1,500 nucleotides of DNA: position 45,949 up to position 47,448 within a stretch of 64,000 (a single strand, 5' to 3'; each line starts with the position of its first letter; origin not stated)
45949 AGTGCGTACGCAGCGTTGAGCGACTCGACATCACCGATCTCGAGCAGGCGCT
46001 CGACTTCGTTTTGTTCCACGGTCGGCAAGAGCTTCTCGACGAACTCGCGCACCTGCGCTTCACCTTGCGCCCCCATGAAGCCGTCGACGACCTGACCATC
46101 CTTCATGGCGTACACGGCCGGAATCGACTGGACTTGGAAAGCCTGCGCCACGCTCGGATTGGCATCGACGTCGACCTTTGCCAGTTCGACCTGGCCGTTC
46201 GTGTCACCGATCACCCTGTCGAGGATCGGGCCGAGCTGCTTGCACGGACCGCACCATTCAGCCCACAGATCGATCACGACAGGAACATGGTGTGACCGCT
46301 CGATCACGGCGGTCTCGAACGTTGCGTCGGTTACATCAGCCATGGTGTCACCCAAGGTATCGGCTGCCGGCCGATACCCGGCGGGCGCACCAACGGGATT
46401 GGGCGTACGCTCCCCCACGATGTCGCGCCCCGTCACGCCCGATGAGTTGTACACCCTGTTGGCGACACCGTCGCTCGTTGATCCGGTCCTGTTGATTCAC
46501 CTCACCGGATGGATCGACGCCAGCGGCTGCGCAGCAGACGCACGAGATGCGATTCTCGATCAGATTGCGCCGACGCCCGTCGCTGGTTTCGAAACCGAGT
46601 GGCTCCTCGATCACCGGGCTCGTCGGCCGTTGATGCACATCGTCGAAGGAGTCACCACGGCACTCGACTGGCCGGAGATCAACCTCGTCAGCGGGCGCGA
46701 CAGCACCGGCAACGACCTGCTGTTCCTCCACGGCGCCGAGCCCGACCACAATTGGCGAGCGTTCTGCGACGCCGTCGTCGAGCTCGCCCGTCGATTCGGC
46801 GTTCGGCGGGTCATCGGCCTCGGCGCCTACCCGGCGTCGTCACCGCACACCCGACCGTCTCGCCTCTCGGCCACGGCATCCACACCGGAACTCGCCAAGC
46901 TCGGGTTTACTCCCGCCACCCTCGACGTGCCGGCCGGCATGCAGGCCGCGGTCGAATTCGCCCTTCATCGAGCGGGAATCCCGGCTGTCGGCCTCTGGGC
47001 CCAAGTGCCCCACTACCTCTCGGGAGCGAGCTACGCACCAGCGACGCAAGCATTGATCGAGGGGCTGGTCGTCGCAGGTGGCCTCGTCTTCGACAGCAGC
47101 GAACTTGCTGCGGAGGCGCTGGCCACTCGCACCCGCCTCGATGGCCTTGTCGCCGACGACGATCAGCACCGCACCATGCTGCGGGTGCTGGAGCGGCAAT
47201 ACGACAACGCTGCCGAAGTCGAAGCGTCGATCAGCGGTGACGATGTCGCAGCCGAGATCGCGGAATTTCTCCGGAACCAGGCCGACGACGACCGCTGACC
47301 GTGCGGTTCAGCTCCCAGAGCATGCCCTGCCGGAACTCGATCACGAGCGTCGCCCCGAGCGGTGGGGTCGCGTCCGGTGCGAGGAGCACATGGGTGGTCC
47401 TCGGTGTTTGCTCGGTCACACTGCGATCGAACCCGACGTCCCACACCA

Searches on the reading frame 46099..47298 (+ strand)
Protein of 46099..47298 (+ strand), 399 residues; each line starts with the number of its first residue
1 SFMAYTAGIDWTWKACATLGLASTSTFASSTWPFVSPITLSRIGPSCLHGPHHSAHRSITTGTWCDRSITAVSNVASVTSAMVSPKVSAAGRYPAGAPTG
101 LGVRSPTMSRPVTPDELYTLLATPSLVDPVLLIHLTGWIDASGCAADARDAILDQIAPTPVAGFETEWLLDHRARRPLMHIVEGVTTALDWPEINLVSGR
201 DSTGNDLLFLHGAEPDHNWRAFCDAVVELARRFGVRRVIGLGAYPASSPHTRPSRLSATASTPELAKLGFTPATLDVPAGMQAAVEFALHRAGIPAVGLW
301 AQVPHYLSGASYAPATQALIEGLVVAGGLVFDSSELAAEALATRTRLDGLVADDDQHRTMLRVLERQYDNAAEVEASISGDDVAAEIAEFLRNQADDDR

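Call 25: search_protein_families(library=pfam, max_evalue=0.00001, proteins=[window:46099-47298:+])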
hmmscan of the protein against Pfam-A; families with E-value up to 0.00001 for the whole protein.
window:46099-47298:+ (399 aa): 1 family
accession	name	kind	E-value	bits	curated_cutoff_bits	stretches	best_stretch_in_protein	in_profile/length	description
PF09754.15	PAC2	-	5.4e-48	164.1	25.8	1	135-350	2-214/215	PAC2 family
